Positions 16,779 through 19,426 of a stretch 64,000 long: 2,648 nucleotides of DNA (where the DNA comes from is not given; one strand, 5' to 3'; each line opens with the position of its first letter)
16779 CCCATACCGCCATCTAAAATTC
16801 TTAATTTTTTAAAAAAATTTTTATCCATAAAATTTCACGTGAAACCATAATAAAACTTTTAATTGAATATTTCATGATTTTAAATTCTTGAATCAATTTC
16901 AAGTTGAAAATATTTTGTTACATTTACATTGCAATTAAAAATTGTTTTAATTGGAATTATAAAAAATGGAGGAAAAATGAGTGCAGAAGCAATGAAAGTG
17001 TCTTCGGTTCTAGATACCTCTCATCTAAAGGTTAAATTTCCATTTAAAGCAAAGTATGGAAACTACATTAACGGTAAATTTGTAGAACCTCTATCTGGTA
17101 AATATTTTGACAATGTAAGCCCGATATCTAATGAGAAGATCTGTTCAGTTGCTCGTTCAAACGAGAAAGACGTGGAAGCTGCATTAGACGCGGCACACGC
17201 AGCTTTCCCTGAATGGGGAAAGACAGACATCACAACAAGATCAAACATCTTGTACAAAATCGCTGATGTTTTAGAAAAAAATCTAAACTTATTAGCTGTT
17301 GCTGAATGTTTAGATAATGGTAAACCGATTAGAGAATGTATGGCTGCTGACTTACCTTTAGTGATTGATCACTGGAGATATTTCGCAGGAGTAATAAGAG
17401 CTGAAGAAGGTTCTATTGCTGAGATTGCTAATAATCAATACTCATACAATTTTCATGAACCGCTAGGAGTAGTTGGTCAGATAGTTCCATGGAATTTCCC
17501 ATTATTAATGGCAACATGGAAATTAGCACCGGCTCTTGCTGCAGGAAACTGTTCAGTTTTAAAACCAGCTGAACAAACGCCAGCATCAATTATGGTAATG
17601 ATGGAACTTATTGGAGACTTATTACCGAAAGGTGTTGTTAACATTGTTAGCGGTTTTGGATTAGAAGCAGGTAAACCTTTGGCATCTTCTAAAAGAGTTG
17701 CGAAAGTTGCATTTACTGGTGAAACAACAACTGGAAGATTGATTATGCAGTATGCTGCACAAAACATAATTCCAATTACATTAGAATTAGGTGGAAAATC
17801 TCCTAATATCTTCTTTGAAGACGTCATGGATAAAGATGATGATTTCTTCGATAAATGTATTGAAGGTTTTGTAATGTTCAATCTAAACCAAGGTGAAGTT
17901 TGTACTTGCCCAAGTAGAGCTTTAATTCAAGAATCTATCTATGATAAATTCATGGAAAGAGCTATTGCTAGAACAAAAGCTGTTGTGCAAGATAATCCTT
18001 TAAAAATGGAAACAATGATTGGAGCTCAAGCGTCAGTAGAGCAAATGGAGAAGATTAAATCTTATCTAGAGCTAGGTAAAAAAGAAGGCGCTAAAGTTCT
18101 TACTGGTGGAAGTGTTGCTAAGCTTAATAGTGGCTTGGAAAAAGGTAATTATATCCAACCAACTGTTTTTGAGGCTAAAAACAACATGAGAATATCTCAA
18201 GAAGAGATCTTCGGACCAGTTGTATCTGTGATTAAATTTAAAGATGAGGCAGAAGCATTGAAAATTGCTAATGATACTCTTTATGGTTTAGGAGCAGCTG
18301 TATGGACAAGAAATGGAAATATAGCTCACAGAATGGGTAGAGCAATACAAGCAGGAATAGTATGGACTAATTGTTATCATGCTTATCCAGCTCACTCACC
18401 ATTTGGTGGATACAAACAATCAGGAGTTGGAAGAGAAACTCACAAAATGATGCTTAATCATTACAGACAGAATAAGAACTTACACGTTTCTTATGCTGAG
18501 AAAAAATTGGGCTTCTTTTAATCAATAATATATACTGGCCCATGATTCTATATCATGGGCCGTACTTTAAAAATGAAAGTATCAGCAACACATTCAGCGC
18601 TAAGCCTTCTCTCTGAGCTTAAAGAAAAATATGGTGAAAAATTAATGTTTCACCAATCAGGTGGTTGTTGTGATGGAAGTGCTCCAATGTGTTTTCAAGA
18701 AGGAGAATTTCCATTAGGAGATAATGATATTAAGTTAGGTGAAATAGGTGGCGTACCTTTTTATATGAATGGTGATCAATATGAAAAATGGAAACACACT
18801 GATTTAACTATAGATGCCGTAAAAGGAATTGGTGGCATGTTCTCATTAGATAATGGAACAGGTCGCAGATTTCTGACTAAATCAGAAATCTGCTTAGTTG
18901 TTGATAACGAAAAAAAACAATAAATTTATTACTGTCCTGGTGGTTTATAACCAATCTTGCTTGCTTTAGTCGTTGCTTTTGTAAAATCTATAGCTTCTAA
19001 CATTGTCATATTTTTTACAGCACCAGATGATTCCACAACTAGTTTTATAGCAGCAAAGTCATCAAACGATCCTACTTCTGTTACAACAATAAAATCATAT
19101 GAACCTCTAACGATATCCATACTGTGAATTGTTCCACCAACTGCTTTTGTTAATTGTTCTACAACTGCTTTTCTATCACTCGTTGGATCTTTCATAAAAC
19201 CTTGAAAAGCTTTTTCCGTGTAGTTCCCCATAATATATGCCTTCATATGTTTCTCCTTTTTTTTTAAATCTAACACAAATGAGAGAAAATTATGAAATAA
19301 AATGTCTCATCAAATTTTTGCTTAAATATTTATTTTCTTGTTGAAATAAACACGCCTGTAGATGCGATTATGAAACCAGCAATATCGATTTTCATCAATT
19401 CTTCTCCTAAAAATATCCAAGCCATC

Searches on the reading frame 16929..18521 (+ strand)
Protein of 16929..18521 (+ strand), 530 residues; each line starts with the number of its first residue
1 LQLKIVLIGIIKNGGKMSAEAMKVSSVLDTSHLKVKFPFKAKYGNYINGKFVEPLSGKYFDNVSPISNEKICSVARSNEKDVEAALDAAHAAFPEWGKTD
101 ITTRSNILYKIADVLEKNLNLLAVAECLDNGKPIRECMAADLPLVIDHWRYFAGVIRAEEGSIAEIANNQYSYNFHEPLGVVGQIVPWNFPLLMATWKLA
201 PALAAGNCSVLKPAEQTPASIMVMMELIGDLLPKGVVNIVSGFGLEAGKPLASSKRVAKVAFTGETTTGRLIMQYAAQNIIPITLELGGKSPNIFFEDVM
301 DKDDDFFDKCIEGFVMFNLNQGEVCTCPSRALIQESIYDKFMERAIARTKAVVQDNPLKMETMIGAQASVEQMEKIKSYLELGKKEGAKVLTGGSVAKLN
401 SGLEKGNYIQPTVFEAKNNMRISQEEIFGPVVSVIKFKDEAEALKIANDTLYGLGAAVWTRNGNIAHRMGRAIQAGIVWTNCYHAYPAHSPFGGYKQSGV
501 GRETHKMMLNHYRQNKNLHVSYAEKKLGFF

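Call 99: search_protein_families(library=pfam, proteins=[window:16929-18521:+], max_evalue=0.001)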
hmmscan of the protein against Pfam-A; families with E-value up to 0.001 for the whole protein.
window:16929-18521:+ (530 aa): 1 family
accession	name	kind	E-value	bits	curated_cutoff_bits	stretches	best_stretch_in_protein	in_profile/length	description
PF00171.27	Aldedh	-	3.4e-158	527.4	23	1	54-517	4-460/461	Aldehyde dehydrogenase family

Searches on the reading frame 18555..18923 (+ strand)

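Call 101: search_protein_families(library=pfam, proteins=[window:18555-18923:+], max_evalue=0.0001)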
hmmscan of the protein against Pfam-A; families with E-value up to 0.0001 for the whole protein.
window:18555-18923:+ (122 aa): 1 family
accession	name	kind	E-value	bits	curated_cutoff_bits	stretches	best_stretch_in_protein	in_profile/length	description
PF05610.16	DUF779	-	3e-41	140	25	1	18-112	1-94/94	Protein of unknown function (DUF779)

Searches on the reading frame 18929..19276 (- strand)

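Call 101: search_protein_families(library=pfam, proteins=[window:18929-19276:-], max_evalue=0.0001)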
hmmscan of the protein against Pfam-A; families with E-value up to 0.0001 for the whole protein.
window:18929-19276:- (115 aa): 1 family
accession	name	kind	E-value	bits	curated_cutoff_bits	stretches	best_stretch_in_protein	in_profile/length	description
PF08734.17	GYD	-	2e-17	63.4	31.4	1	15-96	2-82/91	GYD domain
